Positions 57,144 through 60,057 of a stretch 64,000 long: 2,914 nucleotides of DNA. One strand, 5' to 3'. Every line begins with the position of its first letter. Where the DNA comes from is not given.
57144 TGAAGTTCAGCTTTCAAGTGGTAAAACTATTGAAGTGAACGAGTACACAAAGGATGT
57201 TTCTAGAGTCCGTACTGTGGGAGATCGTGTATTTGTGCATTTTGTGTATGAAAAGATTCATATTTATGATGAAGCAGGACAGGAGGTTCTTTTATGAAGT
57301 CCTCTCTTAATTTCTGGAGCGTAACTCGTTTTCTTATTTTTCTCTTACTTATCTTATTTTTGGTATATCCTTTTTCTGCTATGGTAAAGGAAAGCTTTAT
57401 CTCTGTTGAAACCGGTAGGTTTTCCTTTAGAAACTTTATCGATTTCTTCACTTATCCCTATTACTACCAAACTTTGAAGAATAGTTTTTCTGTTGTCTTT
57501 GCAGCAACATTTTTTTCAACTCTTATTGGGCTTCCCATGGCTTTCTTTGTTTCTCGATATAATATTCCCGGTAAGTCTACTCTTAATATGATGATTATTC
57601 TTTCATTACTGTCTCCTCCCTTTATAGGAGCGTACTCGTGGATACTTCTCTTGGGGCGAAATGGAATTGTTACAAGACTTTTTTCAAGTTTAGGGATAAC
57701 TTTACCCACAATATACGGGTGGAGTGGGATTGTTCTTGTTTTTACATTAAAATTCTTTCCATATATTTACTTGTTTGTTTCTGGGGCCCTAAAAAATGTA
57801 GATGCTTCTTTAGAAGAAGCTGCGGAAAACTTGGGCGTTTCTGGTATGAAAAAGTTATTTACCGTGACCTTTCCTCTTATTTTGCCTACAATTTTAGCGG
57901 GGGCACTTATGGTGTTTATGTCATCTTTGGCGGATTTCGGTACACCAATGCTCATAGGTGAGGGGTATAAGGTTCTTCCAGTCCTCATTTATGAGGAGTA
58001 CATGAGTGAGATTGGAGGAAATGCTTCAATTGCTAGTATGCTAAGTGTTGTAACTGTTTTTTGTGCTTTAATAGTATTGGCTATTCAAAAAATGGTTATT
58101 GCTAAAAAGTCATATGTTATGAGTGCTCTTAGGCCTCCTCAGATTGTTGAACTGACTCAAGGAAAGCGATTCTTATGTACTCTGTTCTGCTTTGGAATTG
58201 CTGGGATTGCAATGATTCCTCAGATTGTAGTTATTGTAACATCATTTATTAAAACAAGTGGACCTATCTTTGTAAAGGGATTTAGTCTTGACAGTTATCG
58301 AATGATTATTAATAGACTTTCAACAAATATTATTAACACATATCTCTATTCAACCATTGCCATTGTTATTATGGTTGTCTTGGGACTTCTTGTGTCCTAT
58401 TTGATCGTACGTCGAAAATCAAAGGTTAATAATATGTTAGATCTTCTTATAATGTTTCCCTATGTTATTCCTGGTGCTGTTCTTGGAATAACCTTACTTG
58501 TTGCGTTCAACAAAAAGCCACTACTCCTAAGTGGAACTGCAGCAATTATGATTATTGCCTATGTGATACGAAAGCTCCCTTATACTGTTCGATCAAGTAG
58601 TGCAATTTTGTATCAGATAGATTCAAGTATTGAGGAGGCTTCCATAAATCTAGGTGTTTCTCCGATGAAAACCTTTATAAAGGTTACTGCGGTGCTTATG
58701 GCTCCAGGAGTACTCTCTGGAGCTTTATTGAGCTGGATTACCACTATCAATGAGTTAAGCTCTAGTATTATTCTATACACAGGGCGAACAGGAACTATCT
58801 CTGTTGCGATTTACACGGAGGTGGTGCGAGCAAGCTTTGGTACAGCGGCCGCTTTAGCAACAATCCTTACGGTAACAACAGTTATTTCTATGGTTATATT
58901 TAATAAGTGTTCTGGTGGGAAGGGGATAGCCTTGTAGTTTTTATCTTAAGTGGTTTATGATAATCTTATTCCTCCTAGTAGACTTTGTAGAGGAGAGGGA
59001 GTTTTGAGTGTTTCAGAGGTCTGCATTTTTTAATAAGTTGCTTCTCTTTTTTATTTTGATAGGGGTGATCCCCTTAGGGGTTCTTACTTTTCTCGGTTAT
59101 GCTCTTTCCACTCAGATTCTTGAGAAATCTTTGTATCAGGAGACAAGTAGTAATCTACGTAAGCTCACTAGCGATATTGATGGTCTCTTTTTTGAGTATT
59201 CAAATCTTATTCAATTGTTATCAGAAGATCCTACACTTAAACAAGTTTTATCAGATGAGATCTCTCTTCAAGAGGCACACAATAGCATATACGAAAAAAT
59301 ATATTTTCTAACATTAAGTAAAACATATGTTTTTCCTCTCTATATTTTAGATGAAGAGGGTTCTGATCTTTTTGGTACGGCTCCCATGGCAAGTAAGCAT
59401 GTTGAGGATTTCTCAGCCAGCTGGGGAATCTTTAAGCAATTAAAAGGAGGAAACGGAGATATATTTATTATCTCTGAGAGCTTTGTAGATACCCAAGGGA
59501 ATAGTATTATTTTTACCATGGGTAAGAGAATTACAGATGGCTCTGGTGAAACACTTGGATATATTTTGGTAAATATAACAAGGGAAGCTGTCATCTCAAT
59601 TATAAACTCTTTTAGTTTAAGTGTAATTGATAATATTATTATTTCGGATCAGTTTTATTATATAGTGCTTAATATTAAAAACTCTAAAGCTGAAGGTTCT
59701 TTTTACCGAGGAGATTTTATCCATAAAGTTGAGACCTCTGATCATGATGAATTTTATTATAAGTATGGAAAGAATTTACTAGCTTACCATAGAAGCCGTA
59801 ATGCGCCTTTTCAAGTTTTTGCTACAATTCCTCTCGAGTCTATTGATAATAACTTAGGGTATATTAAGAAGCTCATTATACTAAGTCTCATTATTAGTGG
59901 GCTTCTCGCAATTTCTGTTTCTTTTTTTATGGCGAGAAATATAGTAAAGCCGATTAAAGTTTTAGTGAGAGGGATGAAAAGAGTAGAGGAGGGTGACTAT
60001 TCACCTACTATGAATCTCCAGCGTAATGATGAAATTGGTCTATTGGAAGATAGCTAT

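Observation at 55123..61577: Iron(III)-type ABC transporter directly followed by a histidine kinase and AraC-type regulator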

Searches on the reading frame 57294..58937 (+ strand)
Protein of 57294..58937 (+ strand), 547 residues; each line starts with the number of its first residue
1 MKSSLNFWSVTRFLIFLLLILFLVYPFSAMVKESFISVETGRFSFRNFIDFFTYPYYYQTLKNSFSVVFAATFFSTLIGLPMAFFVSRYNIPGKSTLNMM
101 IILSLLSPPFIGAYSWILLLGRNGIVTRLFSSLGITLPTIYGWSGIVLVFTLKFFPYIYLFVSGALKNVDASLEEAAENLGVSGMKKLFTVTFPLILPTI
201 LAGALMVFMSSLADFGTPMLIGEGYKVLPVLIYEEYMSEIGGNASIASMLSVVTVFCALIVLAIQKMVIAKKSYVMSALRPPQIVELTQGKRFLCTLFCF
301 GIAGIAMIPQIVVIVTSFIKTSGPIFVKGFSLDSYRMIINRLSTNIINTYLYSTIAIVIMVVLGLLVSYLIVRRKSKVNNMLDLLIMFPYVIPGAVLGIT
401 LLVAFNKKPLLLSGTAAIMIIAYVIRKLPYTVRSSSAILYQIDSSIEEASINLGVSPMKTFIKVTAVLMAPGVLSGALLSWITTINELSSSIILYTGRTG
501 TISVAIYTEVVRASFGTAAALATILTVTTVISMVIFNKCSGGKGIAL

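Call 3: search_protein_families(library=pfam, proteins=[window:57294-58937:+])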
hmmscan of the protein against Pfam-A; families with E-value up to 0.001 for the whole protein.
window:57294-58937:+ (547 aa): 1 family
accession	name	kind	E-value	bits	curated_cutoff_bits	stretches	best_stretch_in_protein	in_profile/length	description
PF00528.27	BPD_transp_1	-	6e-25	88.5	26.4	2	77-269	3-179/184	Binding-protein-dependent transport system inner membrane component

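Call 4: search_protein_families(library=ncbifam, proteins=[window:57294-58937:+])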
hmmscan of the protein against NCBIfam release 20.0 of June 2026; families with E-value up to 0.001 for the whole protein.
window:57294-58937:+ (547 aa): 32 families (the best 25 are shown)
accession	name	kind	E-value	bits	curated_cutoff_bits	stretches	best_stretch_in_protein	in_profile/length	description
TIGR03262.1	PhnU2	equivalog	4.6e-61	207.1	593.25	1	13-540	8-533/546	putative 2-aminoethylphosphonate ABC transporter permease subunit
TIGR02141.1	modB_ABC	equivalog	3e-53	180.6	182.6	2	64-267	3-204/208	molybdate ABC transporter permease subunit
TIGR01581.1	Mo_ABC_porter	hypoth_equivalog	1.8e-50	171.5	210.3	2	46-261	8-225/225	ABC transporter permease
NF006939.0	PRK09421.1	equivalog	4e-44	150.7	262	2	57-270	8-222/230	molybdate ABC transporter permease subunit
TIGR00969.1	3a0106s02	subfamily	5.4e-40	137.6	240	2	8-267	20-268/272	sulfate ABC transporter permease subunit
TIGR02139.1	permease_CysT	equivalog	1.2e-38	133.2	246.1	2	18-267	15-261/265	sulfate ABC transporter permease subunit CysT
NF040839.1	tungstate_WtpB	equivalog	1.4e-36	126.4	340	2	13-271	5-250/251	tungstate ABC transporter permease WtpB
TIGR03255.1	PhnV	equivalog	2.2e-33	116.1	358.7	2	305-537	26-262/270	2-aminoethylphosphonate ABC transport system, membrane component PhnV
NF011624.0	PRK15050.1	equivalog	2.2e-33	115.7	247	2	13-273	29-290/297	2-aminoethylphosphonate ABC transporter permease subunit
NF007047.0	PRK09500.1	equivalog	1.7e-32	113.1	326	2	16-271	11-254/257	spermidine/putrescine ABC transporter permease PotC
NF007044.0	PRK09497.1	equivalog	3.1e-32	112.2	348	2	4-238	4-246/285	spermidine/putrescine ABC transporter permease PotB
NF008208.0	PRK10971.1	equivalog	1.9e-31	109.6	415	2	13-233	20-234/277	sulfate/thiosulfate ABC transporter permease CysT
NF043074.1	MMSYN1_0196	equivalog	2.7e-29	102.3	350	2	305-539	24-262/277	spermidine/putrescine ABC transporter permease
TIGR03226.1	PhnU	equivalog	7.6e-28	97.9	283.45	2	16-267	50-302/311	2-aminoethylphosphonate ABC transporter permease subunit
NF007963.0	PRK10683.1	equivalog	9.5e-28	97.5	489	2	43-258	81-298/317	putrescine ABC transporter permease PotH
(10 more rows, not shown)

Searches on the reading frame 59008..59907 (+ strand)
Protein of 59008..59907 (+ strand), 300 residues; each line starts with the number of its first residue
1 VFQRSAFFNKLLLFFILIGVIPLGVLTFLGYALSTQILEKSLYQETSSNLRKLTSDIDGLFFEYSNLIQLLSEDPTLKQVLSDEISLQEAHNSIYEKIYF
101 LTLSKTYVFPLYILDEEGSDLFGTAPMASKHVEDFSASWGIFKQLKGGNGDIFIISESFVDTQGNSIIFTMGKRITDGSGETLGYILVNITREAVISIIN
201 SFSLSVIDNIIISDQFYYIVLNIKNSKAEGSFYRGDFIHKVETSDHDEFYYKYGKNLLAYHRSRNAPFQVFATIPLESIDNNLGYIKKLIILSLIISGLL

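Call 30: find_homologous_proteins(query=window:59008-59907:+, max_evalue=0.00001)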
Query window:59008-59907:+: 2535 candidates shared short words with the query, none scored E <= 0.00001.

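Call 43: predict_structure(alignment_id=A2)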
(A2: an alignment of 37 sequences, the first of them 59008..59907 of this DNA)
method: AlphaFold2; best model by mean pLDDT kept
length: 300 residues; sequences in the alignment: 37
mean_pLDDT: 88.2   pTM: 0.82
mean pLDDT of the five models: 88.2, 88.2, 88.1, 86.7, 85.6
residues with pLDDT >= 90: 179; 70-90: 109; 50-70: 12; < 50: 0
segments of 3 or more residues with pLDDT < 50: none
pLDDT, mean of each block of 10 residues (from residue 1): 75 84 80 81 88 95 96 96 94 93 91 95 93 94 91 95 95 95 97 95 82 93 93 79 76 84 92 80 71 75
secondary structure, 60 per line:
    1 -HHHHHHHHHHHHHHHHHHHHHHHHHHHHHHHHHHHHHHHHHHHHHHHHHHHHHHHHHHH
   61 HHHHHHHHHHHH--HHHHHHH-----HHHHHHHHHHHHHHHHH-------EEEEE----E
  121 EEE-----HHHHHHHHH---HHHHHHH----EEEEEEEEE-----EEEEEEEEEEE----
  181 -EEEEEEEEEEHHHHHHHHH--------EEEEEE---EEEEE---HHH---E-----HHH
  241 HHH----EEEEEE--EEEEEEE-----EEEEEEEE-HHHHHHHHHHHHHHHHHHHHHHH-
elements in order: H2-72 H75-81 H87-103 E111-115 E120-123 H129-137 H141-147 E152-160 E166-176 E182-191 H192-200 E209-214 E218-222 H238-243 E248-253 E256-262 E268-275 H277-299

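Call 49: fold_search(model_id=the predicted structure, library=pdb)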
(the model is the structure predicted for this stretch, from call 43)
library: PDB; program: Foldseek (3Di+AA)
matches with E <= 10: 1232; with E <= 0.001: 104
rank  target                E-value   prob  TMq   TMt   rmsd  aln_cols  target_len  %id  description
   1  9a69_B                1.6e-11  1.00  0.69  0.34   6.1       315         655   14  Integrative model of MCPB-MCPC by crosslinking MS and deep learning (released 2024-09-18)
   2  9a65_B                1.7e-10  1.00  0.72  0.35   4.8       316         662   14  Integrative model of YVAQ-MCPB by crosslinking MS and deep learning (released 2024-09-18)
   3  2p7j_B                2.8e-09  1.00  0.62  0.67   4.4       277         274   13  Crystal structure of the domain of putative sensory box/GGDEF family protein from Vibrio parahaemolyticus (released 2007-05-01)
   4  6w3p_A                3.7e-09  1.00  0.57  0.68   4.8       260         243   14  Crystal structure of ligand-binding domain of Campylobacter jejuni chemoreceptor Tlp3 in complex with beta-methylnorle (released 2020-05-20)
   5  3lie_B                4.2e-09  1.00  0.60  0.67   6.0       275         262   14  Crystal Structure of the extracellular domain of the putative histidine kinase vpHK1S-Z8 (released 2010-05-05)
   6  6w3s_A                5.0e-09  1.00  0.58  0.68   5.1       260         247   15  Crystal structure of ligand-binding domain of Campylobacter jejuni chemoreceptor Tlp3 in complex with L-leucine (released 2020-05-20)
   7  6w3x_A                5.3e-09  1.00  0.57  0.66   5.2       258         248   15  Crystal structure of ligand-binding domain of Campylobacter jejuni chemoreceptor Tlp3 in complex with L-valine (released 2020-05-20)
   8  3lif_A                6.3e-09  1.00  0.60  0.72   4.6       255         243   12  Crystal Structure of the extracellular domain of the putative histidine kinase rpHK1S-Z16 (released 2010-05-05)
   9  3lid_A                7.1e-09  1.00  0.57  0.61   5.0       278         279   14  Crystal Structure of the extracellular domain of the putative histidine kinase vpHK1S-Z8 (released 2010-05-05)
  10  5t65_B                1.1e-08  1.00  0.56  0.68   5.0       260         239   13  LIGAND BINDING DOMAIN OF PSEUDOMONAS AERUGINOSA PAO1 AMINO ACID CHEMORECEPTOR PCTA IN COMPLEX WITH L-ILE (released 2017-09-13)
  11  6w3r_B                1.1e-08  1.00  0.56  0.65   4.8       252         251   16  Crystal structure of ligand-binding domain of Campylobacter jejuni chemoreceptor Tlp3 in complex with 3-methylisoleuci (released 2020-05-20)
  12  7k5n                  1.1e-08  1.00  0.49  0.59   6.5       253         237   13  Ligand binding domain (tandem PAS/dCache) of Aeromonas caviae diguanylate cyclase with proline bound (released 2021-08-18)
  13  3lid_B                1.3e-08  1.00  0.62  0.67   6.3       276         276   13  Crystal Structure of the extracellular domain of the putative histidine kinase vpHK1S-Z8 (released 2010-05-05)
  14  5ere                  1.4e-08  1.00  0.55  0.32   4.7       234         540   12  Extracellular ligand binding receptor from Desulfohalobium retbaense DSM5692 (released 2016-08-10)
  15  3lie_A                2.4e-08  1.00  0.60  0.67   5.8       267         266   14  Crystal Structure of the extracellular domain of the putative histidine kinase vpHK1S-Z8 (released 2010-05-05)
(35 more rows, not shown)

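Call 64: search_solved_structures(query=A3, max_evalue=10, show_alignments=2)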
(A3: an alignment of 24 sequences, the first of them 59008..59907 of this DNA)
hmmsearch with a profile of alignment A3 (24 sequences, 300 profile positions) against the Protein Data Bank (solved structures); distinct sequences matched with E-value up to 10: 24.
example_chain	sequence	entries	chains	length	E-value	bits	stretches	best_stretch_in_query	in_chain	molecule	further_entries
6mni_A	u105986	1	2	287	3.5e-08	36.2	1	52-288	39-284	Methyl-accepting chemotaxis protein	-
7w0w_A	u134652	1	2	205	1.7e-06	30.6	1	38-215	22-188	Methyl-accepting chemotaxis protein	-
7k5n_A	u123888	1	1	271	2.6e-05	26.8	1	37-283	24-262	Sensor domain-containing diguanylate cyclase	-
4xmq_A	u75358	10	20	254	0.00036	23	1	151-260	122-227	Putative methyl-accepting chemotaxis signal transduction protein | Methyl-accepting chemotaxis protein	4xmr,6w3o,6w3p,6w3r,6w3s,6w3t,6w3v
6iop_A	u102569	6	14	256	0.0015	21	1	150-273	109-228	Methyl-accepting chemotaxis protein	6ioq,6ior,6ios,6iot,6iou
4jgo_A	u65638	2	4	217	0.003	20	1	47-221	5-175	Sporulation kinase D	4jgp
4jgq_A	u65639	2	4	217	0.004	19.6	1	47-221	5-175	Sporulation kinase D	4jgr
5ave_A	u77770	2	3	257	0.0052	19.2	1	149-236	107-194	Methyl-accepting chemotaxis (MCP) signaling domain protein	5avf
6iov_A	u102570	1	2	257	0.0054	19.2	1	149-236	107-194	Methyl-accepting chemotaxis (MCP) signaling domain protein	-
3c8c_A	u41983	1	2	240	0.0054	19.2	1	149-235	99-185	Methyl-accepting chemotaxis protein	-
2p7j_A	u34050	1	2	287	0.019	17.4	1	36-114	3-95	Putative sensory box/GGDEF family protein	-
3lid_A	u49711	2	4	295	0.03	16.7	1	37-114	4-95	Putative sensory box/GGDEF family protein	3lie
8w7p_A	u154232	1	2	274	0.038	16.4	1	37-286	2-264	Extracellular domain of a sensor histidine kinase NagS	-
5lqx_U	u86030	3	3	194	0.048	16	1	57-124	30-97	ATP synthase OSCP subunit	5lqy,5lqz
9hvj_A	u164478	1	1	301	0.056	15.8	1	156-289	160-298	Cache domain protein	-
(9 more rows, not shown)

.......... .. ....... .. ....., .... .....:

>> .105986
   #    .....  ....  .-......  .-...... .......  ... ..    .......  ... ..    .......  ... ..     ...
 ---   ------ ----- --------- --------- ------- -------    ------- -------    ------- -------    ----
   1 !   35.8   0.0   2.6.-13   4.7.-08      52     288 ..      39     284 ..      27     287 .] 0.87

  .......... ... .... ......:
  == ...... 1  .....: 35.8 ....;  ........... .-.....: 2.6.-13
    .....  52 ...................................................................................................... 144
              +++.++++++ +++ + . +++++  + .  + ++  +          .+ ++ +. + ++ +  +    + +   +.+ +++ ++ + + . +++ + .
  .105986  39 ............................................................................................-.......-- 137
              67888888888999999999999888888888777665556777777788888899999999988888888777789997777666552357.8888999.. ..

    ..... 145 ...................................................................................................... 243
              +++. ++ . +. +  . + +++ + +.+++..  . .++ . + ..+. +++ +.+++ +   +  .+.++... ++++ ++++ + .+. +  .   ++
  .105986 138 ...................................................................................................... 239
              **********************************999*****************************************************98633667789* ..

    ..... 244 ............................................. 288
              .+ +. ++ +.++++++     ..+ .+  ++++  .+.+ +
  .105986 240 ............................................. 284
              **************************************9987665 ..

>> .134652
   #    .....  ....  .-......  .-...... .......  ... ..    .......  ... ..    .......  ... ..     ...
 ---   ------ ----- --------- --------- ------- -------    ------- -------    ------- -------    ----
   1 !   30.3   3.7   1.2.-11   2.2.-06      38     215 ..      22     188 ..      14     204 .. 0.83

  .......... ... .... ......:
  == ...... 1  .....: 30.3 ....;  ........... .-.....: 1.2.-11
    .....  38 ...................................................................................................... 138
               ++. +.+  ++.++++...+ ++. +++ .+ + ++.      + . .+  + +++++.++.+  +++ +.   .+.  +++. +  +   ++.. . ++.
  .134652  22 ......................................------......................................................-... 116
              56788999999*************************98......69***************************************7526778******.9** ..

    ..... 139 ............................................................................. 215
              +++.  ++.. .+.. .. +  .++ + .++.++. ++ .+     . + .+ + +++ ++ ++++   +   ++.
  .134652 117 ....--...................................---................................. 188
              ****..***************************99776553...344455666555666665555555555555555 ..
